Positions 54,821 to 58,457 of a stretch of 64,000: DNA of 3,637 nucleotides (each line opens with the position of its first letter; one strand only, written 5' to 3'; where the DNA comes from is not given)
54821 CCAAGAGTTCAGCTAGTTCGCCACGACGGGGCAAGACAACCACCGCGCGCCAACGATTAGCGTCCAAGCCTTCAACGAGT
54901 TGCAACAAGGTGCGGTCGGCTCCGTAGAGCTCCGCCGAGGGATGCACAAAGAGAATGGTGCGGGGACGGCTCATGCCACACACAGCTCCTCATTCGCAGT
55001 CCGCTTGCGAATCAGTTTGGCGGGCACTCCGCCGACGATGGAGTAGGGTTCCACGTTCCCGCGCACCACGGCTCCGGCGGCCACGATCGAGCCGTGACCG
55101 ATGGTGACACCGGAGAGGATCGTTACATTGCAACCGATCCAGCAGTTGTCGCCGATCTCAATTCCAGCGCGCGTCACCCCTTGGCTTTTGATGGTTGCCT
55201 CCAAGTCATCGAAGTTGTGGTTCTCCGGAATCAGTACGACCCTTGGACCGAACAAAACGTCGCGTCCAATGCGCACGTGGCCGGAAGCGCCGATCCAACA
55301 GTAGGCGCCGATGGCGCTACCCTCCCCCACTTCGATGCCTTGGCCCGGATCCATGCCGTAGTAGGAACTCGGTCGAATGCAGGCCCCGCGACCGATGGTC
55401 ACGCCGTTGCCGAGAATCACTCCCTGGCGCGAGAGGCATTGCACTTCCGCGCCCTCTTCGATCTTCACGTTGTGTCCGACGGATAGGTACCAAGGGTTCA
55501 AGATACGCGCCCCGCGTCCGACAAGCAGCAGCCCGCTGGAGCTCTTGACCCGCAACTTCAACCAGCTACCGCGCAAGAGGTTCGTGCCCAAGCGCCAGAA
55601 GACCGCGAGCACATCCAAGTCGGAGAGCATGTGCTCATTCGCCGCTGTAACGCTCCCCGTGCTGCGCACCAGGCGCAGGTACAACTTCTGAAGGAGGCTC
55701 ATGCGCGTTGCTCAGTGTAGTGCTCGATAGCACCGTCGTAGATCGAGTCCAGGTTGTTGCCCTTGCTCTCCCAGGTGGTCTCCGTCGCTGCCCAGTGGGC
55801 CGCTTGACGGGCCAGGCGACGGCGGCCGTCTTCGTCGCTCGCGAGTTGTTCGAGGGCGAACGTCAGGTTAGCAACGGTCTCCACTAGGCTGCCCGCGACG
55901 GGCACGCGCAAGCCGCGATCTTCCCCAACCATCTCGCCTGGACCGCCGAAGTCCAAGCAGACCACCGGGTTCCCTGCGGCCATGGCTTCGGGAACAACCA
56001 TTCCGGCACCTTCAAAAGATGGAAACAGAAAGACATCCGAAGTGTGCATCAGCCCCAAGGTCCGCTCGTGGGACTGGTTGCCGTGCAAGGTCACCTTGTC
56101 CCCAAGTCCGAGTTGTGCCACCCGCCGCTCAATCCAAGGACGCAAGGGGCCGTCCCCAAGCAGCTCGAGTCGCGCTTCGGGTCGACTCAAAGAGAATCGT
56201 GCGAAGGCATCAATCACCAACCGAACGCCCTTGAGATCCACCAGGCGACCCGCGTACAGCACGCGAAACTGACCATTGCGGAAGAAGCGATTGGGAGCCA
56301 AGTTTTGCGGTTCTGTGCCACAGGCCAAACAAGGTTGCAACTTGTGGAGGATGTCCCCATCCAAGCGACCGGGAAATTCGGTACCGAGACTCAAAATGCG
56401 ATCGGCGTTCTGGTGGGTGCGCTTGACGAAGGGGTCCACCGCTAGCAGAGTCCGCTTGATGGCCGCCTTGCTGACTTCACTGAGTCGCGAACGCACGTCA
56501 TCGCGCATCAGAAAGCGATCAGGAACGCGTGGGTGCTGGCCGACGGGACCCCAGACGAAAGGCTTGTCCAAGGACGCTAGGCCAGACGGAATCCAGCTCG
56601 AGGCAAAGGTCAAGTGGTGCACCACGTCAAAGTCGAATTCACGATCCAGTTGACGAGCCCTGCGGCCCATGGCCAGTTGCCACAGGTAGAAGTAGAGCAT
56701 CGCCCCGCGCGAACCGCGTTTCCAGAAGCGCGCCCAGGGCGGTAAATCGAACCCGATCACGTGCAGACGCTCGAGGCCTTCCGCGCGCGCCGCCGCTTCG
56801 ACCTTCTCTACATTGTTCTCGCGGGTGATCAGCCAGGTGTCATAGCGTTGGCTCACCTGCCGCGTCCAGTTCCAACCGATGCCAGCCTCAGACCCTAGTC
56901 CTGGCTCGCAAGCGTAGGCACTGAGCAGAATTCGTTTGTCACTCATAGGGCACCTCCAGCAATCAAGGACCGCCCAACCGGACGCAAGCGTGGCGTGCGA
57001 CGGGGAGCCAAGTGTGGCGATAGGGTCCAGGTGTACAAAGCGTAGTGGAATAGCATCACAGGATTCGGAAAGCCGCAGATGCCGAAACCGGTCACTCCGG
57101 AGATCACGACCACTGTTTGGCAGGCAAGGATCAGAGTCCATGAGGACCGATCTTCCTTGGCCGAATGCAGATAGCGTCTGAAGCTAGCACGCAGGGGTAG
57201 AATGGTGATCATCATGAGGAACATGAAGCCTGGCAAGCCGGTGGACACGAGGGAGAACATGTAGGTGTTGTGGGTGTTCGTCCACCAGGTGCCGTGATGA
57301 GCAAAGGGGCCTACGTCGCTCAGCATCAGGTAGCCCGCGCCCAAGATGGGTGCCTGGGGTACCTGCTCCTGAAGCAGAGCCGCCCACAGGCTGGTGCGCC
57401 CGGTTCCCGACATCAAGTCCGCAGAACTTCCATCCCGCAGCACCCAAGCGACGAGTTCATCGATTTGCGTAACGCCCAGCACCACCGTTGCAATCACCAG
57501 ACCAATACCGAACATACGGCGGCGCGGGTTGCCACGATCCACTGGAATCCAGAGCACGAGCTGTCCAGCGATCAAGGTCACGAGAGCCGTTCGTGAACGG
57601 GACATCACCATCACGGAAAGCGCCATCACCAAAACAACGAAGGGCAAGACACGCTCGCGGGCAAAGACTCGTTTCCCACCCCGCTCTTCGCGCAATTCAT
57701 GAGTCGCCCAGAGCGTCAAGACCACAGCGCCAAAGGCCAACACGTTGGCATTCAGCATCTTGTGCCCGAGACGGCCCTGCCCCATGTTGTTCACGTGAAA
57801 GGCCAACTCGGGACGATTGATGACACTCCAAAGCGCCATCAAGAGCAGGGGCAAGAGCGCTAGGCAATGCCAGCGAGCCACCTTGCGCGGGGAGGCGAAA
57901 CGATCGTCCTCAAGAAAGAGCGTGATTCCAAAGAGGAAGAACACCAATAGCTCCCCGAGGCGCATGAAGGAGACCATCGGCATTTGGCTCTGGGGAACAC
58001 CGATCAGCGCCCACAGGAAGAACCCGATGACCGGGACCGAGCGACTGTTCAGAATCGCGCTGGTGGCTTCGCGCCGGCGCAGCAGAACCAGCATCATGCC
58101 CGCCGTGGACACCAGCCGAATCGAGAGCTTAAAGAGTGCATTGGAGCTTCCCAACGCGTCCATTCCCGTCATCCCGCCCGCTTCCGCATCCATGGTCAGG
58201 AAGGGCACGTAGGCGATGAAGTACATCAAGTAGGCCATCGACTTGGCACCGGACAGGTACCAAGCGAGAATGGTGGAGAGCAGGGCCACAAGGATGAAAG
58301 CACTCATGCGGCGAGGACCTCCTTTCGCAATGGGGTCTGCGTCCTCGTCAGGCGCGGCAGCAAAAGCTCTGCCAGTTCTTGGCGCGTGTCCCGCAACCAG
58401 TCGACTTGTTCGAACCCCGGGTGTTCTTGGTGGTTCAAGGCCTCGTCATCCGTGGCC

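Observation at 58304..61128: Kinase-like and NTase/P-loop-kinase fusion genes embedded in the EPS operon between Wzc and Wzy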

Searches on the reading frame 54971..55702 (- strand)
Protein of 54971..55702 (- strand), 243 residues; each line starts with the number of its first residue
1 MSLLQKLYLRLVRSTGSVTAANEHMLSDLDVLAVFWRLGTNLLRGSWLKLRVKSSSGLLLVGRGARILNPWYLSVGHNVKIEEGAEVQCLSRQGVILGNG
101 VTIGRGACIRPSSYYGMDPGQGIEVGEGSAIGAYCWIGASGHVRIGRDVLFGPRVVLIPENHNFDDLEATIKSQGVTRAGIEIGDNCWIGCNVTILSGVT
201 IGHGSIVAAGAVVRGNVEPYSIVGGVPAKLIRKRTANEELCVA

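Call 3: search_protein_families(library=pfam, proteins=[window:54971-55702:-], max_evalue=0.01)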
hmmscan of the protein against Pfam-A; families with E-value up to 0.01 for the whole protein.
window:54971-55702:- (243 aa): 4 families
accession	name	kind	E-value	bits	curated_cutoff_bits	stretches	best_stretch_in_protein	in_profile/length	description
PF00132.30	Hexapep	-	1.2e-18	66.3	27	1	181-215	2-36/36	Bacterial transferase hexapeptide (six repeats)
PF14602.12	Hexapep_2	-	1.8e-09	37.6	27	1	181-213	2-32/34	Hexapeptide repeat of succinyl-transferase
PF25084.1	LbH_EIF2B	-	0.0003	21.2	54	0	125-216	24-102/105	EIF2B subunit epsilon LbH domain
PF25087.1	GMPPB_C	-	0.0066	16.6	39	0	181-215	11-45/110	GMPPB C-terminal domain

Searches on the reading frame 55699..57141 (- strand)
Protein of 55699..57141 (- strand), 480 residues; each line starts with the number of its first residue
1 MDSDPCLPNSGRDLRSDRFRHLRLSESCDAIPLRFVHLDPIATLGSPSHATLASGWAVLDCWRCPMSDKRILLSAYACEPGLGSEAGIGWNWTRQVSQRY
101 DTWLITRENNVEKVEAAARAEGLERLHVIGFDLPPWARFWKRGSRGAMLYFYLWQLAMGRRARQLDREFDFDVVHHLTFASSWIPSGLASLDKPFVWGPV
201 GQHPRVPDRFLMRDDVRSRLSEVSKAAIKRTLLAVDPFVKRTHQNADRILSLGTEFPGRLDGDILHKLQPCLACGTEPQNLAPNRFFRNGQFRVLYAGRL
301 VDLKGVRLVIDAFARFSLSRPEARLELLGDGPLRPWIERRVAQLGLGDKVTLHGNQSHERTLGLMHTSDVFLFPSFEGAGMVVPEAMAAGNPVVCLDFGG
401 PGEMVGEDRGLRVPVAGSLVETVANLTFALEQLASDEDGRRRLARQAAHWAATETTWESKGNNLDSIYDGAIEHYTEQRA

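Call 3: search_protein_families(library=pfam, proteins=[window:55699-57141:-], max_evalue=0.01)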
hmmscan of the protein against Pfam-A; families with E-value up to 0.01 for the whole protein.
window:55699-57141:- (480 aa): 4 families
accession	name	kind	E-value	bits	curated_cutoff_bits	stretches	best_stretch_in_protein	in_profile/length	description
PF00534.26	Glycos_transf_1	-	5.9e-28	98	26.4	1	287-449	11-171/172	Glycosyl transferases group 1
PF13692.12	Glyco_trans_1_4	-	1.1e-24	87.8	27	1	292-425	2-138/142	Glycosyl transferases group 1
PF20706.3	GT4-conflict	-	1.5e-10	41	26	1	263-459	172-380/385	Family 4 Glycosyltransferase in conflict systems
PF13439.12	Glyco_transf_4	-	0.001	19.6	28.5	1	147-249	49-137/170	Glycosyltransferase Family 4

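Call 62: search_solved_structures(query=window:55699-57141:-, max_evalue=0.001)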
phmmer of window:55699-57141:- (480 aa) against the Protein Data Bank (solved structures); distinct sequences matched with E-value up to 0.001: 18.
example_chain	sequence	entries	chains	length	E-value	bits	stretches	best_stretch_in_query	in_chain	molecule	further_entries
7qsg_A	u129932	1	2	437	1.1e-10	44.1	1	293-473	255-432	D-inositol 3-phosphate glycosyltransferase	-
6kih_A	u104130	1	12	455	7.6e-10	41.3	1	294-460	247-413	Tll1590 protein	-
5d00_A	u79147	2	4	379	2.8e-08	36.1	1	295-438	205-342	N-acetyl-alpha-D-glucosaminyl L-malate synthase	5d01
3c4q_A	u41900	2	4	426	3.1e-08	36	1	294-474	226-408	Predicted glycosyltransferases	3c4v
8qoy_A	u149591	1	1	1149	3.3e-08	35.9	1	286-413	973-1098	TagF-like capsule polymerase Cps3D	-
3c48_A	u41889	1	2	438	3.4e-08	35.9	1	294-474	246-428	Predicted glycosyltransferases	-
3okc_A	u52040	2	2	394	5.7e-08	35.1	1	298-468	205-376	GDP-mannose-dependent alpha-(1-6)-phosphatidylinositol monomannoside mannosyltransferase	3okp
3oka_A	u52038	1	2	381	6.3e-08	35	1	298-467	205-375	GDP-mannose-dependent alpha-(1-6)-phosphatidylinositol monomannoside mannosyltransferase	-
2jjm_A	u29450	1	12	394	1.2e-07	34.1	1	299-448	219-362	GLYCOSYL TRANSFERASE, GROUP 1 FAMILY PROTEIN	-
3mbo_A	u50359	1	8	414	1.3e-07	33.9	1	299-448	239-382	Glycosyltransferase, group 1 family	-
9dcm_B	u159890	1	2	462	1.8e-06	30.2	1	294-454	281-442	Sucrose-phosphate synthase-like protein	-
8vrf_B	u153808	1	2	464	1.8e-06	30.2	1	294-454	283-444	Sucrose-phosphate synthase-like protein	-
8uag_A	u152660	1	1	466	1.8e-06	30.2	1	294-454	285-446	Sucrose-phosphate synthase-like protein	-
5e9t_A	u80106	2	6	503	7.2e-05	24.9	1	292-450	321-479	Glycosyltransferase Gtf1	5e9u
6tvp_A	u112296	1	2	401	0.00011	24.3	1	294-457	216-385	Alpha-maltose-1-phosphate synthase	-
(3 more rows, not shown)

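Call 63: search_protein_families(library=ncbifam, proteins=[window:55699-57141:-], max_evalue=0.001)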
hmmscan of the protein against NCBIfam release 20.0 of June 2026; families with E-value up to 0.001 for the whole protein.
window:55699-57141:- (480 aa): 29 families (the best 25 are shown)
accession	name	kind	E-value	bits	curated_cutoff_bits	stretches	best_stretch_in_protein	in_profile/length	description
NF041879.1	EPS_EpsH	equivalog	4e-27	95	800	1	148-469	94-414/431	exopolysaccharide biosynthesis glycosyltransferase EpsH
TIGR03088.1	stp2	hypoth_equivalog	5e-20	71.9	409.05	1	276-469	179-371/374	TIGR03088 family PEP-CTERM/XrtA system glycosyltransferase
NF041876.1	EPS_EpsE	equivalog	1.6e-18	67.2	400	1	289-449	212-374/389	exopolysaccharide biosynthesis GT4 family glycosyltransferase EpsE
TIGR03449.1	mycothiol_MshA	equivalog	4e-16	58.9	462.5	1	294-472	223-404/406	D-inositol-3-phosphate glycosyltransferase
TIGR03999.1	thiol_BshA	equivalog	4.4e-15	55.5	273.7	1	302-468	210-370/375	N-acetyl-alpha-D-glucosaminyl L-malate synthase BshA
TIGR04063.1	stp3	hypoth_equivalog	3.3e-14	52.6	442.05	1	295-471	217-395/397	TIGR04063 family PEP-CTERM/XrtA system glycosyltransferase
NF047684.1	TeichurnBiosyTuaC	equivalog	4.1e-12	45.7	550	1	294-425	222-350/391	teichuronic acid biosynthesis protein TuaC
NF011726.0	PRK15179.1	equivalog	7.9e-12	44.3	733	1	299-453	525-676/694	Vi polysaccharide biosynthesis protein TviE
TIGR04157.1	glyco_rSAM_CFB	subfamily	2.4e-10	40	400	1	287-416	223-351/406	TIGR04157 family glycosyltransferase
NF007396.0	PRK09922.1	equivalog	4.3e-10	39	385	1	291-427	182-321/361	lipopolysaccharide 1,6-galactosyltransferase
NF038295.1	EPS_HpsP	equivalog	4.7e-10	39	550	1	291-468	207-384/388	hormogonium polysaccharide biosynthesis glycosyltransferase HpsP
TIGR04047.1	MSMEG_0565_glyc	hypoth_equivalog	1.6e-09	37.4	259.85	1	297-460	199-363/373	MSMEG_0565 family glycosyltransferase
NF050063.1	ProtGlycPglJ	equivalog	8.1e-09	35.1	500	1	294-416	197-317/363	N-acetylgalactosamine-N,N'-diacetylbacillosaminyl-diphospho-undecaprenol 4-alpha-N-acetylgalactosaminyltransferase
NF012028.0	PRK15484.1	subfamily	2.8e-08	33.3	618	1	294-459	196-366/380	lipopolysaccharide N-acetylglucosaminyltransferase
NF049988.1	MGlcDAGSynMgs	equivalog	3.3e-08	33.3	400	1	286-394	208-317/398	alpha-monoglucosyldiacylglycerol synthase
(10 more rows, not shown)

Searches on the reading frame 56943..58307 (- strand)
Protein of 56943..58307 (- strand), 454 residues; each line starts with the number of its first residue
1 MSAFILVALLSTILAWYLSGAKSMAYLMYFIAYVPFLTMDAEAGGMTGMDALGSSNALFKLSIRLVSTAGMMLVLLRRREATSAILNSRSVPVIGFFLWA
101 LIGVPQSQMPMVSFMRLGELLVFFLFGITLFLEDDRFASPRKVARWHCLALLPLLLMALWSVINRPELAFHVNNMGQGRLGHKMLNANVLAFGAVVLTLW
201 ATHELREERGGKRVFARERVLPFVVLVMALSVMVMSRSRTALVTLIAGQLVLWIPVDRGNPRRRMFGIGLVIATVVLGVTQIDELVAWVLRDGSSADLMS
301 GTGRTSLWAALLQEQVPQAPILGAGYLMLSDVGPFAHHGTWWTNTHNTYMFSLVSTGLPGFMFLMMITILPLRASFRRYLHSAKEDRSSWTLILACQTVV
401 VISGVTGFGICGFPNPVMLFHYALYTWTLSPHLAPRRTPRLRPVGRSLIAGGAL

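Call 3: search_protein_families(library=pfam, proteins=[window:56943-58307:-], max_evalue=0.01)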
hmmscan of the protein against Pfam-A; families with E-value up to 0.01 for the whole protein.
window:56943-58307:- (454 aa): 1 family
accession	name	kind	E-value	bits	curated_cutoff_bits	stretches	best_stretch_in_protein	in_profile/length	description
PF04932.20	Wzy_C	-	1.2e-13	51.5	31.7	1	225-364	2-148/149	O-Antigen ligase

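Call 4: search_protein_families(library=ncbifam, proteins=[window:56943-58307:-], max_evalue=0.01)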
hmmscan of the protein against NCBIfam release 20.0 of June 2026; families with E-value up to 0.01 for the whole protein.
window:56943-58307:- (454 aa): 2 families
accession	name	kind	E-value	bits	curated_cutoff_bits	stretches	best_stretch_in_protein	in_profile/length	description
NF037933.1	EpaQ_fam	subfamily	5.1e-06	26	100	1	219-403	185-352/377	EpaQ family protein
NF058641.1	TfpM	equivalog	9.6e-05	21.6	600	1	108-372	73-308/421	O-linking oligosaccharyltransferase TfpM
